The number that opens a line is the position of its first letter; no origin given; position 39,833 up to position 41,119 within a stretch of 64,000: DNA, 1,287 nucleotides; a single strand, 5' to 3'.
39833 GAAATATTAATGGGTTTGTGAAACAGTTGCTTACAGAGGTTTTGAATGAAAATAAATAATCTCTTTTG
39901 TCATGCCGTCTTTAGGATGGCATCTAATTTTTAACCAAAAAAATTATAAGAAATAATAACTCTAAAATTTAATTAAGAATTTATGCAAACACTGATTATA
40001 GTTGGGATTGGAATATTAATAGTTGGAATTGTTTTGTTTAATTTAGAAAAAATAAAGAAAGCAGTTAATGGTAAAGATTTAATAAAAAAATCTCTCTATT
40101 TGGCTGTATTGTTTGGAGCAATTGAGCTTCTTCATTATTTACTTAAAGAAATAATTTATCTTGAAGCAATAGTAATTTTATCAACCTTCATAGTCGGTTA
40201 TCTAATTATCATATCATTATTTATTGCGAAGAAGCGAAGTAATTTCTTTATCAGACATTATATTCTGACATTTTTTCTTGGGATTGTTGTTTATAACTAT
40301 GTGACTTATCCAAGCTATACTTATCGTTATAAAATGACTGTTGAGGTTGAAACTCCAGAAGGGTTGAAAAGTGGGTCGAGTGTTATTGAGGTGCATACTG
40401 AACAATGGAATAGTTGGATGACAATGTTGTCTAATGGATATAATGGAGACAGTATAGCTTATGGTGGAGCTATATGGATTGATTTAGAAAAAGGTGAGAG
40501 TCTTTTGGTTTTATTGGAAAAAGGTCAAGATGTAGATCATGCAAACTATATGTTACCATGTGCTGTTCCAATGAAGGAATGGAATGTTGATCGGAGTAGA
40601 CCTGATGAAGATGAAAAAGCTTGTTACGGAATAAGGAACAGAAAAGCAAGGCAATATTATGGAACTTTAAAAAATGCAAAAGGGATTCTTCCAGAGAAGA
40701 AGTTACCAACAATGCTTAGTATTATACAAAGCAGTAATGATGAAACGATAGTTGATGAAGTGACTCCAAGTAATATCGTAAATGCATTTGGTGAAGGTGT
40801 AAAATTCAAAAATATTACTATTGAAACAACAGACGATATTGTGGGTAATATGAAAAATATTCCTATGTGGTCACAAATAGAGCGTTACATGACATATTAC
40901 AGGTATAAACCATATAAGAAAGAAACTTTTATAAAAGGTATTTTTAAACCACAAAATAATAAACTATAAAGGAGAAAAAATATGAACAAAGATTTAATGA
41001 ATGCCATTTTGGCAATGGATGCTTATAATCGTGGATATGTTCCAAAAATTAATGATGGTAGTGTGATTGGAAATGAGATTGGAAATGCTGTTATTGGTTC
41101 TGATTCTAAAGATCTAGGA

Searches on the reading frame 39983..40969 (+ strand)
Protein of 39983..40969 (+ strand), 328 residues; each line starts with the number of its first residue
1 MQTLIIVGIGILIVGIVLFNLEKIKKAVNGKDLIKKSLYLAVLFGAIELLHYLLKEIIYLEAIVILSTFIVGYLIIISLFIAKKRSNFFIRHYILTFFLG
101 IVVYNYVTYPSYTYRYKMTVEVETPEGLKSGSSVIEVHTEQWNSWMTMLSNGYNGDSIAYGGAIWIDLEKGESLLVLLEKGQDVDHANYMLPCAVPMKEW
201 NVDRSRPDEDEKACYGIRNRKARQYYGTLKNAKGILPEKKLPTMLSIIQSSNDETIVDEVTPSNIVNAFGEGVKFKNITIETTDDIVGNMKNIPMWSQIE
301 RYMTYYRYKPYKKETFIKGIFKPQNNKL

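Call 7: search_protein_families(library=pfam, proteins=[window:39983-40969:+], max_evalue=0.001)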
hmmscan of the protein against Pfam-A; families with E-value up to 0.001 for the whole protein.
window:39983-40969:+ (328 aa): 0 families

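Call 25: search_protein_families(library=ncbifam, proteins=[window:39983-40969:+], max_evalue=0.01)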
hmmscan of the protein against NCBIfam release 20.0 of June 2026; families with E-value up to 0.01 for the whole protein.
window:39983-40969:+ (328 aa): 0 families

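Call 44: find_homologous_proteins(query=window:39983-40969:+, max_evalue=0.001)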
Query window:39983-40969:+ (328 aa): 56 proteins with E <= 0.001 among 3154 candidates.
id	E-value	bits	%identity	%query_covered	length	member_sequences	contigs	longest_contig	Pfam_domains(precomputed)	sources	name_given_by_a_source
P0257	2.7e-215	731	100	100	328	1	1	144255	-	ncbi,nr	ncbi:MAG: hypothetical protein KGQ36_00250 [Rickettsiales bacterium]|nr:hypothetical protein [Ricket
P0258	1.5e-110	387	67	87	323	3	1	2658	-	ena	-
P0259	2.2e-103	364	75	68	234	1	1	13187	-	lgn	-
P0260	4.9e-93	330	57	89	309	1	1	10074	-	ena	-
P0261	1.3e-84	302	55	76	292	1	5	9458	-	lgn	-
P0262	1.8e-84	302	55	94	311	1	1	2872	-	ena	-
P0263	6.0e-72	260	47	85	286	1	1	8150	-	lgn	-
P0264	3.8e-49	185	50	56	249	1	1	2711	-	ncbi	-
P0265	2.4e-45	173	40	83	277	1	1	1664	-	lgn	-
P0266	2.0e-37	147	40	62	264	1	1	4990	-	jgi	jgi:hypothetical protein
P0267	5.4e-36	142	39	65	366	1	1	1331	-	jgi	jgi:hypothetical protein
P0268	3.8e-32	130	38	58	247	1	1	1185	-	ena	-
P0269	2.6e-31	127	38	62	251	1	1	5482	-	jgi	jgi:hypothetical protein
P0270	1.1e-27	115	38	55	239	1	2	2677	-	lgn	-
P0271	1.7e-26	111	39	59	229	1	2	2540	-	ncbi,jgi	jgi:hypothetical protein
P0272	3.4e-26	110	36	48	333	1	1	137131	-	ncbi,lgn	ncbi:MAG: hypothetical protein V4612_04775 [Pseudomonadota bacterium]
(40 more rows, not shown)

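Call 45: find_encoding_contigs(protein=P0257, flank=10000, max_places=3)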
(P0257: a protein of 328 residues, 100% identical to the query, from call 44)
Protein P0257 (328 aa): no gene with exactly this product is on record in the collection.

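Call 48: find_encoding_contigs(protein=P0259, flank=10000, max_places=2)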
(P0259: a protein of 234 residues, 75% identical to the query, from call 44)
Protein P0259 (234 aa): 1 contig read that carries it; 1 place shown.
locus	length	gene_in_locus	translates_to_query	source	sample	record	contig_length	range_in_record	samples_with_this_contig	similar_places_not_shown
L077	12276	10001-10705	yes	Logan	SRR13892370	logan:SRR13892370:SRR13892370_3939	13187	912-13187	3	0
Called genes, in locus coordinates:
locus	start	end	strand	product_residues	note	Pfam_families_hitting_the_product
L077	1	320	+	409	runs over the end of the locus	?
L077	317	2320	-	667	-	PF00072:Response_reg, PF02518:HATPase_c, PF00072:Response_reg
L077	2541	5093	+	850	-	PF20968:MASE8, PF00512:HisKA, PF02518:HATPase_c, PF00072:Response_reg, PF00512:HisKA (weak), PF02518:HATPase_c, PF13589:HATPase_c_3 (weak)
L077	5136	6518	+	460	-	PF13489:Methyltransf_23 (faint), PF08242:Methyltransf_12 (weak)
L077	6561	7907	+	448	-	PF00512:HisKA, PF02518:HATPase_c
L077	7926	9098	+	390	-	PF00072:Response_reg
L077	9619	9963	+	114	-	PF02794:HlyC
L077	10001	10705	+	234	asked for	-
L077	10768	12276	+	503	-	?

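Call 49: find_encoding_contigs(protein=P0260, flank=10000, max_places=2)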
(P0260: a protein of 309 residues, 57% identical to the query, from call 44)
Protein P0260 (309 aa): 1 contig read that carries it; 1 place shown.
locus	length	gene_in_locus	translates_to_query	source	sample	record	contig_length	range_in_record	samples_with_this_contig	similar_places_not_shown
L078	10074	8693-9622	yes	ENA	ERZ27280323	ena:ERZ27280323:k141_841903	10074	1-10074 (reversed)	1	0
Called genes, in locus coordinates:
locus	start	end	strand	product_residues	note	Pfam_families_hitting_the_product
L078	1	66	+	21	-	?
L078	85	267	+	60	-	-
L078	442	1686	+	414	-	PF03349:Toluene_X, PF13505:OMP_b-brl, PF10677:DUF2490 (faint)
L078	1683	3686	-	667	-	PF00072:Response_reg, PF02518:HATPase_c, PF00072:Response_reg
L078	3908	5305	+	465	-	PF13847:Methyltransf_31 (weak)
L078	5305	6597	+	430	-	PF20968:MASE8 (weak), PF00512:HisKA, PF02518:HATPase_c, PF14501:HATPase_c_5 (weak)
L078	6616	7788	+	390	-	PF00072:Response_reg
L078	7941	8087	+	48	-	-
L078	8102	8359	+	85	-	PF02794:HlyC (faint)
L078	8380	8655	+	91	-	PF02794:HlyC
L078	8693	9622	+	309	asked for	-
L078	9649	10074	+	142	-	?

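Call 50: find_encoding_contigs(protein=P0272, flank=10000, max_places=2)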
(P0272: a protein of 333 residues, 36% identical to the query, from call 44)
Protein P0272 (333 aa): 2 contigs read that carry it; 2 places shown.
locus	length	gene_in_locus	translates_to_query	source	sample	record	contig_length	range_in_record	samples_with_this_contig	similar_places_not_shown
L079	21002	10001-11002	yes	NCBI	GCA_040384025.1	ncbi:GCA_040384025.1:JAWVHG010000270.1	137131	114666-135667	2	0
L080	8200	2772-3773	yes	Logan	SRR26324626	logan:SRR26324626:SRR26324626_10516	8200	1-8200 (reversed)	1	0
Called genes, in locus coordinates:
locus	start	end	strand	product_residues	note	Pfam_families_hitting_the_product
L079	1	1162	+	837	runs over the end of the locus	PF01751:Toprim, PF01131:Topoisom_bac, PF01396:Zn_ribbon_Top1, PF13368:Toprim_C_rpt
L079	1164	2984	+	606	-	PF01590:GAF, PF00512:HisKA, PF02518:HATPase_c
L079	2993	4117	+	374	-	-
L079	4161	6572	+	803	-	PF02771:Acyl-CoA_dh_N, PF02770:Acyl-CoA_dh_M, PF00441:Acyl-CoA_dh_1, PF09317:ACDH_C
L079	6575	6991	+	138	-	-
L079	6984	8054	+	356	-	PF01264:Chorismate_synt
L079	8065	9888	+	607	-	PF04851:ResIII (weak), PF00270:DEAD, PF00271:Helicase_C, PF16124:RecQ_Zn_bind, PF09382:RQC, PF00570:HRDC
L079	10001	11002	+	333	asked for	-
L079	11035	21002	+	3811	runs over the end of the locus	PF26363:Phospholipase-like, PF00353:HemolysinCabind, PF26745:SPM, PF00353:HemolysinCabind, PF06594:HCBP_related, PF00353:HemolysinCabind, PF06594:HCBP_related, PF00353:HemolysinCabind, +7 more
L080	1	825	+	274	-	?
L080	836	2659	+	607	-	PF04851:ResIII (weak), PF00270:DEAD, PF00271:Helicase_C, PF16124:RecQ_Zn_bind, PF09382:RQC, PF00570:HRDC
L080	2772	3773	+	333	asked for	-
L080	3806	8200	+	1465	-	?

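Call 71: search_solved_structures(query=A4, max_evalue=10)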
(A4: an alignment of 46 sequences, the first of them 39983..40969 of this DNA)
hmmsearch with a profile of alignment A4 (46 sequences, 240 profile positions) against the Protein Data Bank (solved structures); distinct sequences matched with E-value up to 10: 6.
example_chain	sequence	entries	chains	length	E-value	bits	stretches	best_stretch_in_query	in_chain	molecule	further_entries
3vld_A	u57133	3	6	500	0.58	12.7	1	113-208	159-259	DNA mismatch repair protein HSM3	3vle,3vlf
4a3t_A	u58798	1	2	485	0.63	12.5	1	113-208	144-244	DNA MISMATCH REPAIR PROTEIN HSM3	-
35zr_D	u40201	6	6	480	0.64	12.5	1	113-208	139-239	DNA mismatch repair protein HSM3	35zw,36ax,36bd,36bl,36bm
4fp7_A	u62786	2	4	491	0.64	12.5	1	113-208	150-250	DNA mismatch repair protein HSM3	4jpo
4a3v_A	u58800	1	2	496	0.65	12.5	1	113-208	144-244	DNA MISMATCH REPAIR PROTEIN HSM3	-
5fa9_A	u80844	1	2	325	0.72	12.4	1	60-123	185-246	Peptide methionine sulfoxide reductase MsrA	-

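Call 73: search_protein_families(library=pfam, proteins=[L077:9619-9963:+], max_evalue=1)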
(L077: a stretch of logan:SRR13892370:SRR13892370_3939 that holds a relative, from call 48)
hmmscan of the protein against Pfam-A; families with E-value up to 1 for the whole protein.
L077:9619-9963:+ (114 aa): 2 families
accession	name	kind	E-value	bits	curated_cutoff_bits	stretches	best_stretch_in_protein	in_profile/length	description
PF02794.22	HlyC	-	4.3e-23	82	25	1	3-88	34-118/127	RTX toxin acyltransferase family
PF13173.12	AAA_14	-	0.042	14.3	27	1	11-75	26-89/129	AAA domain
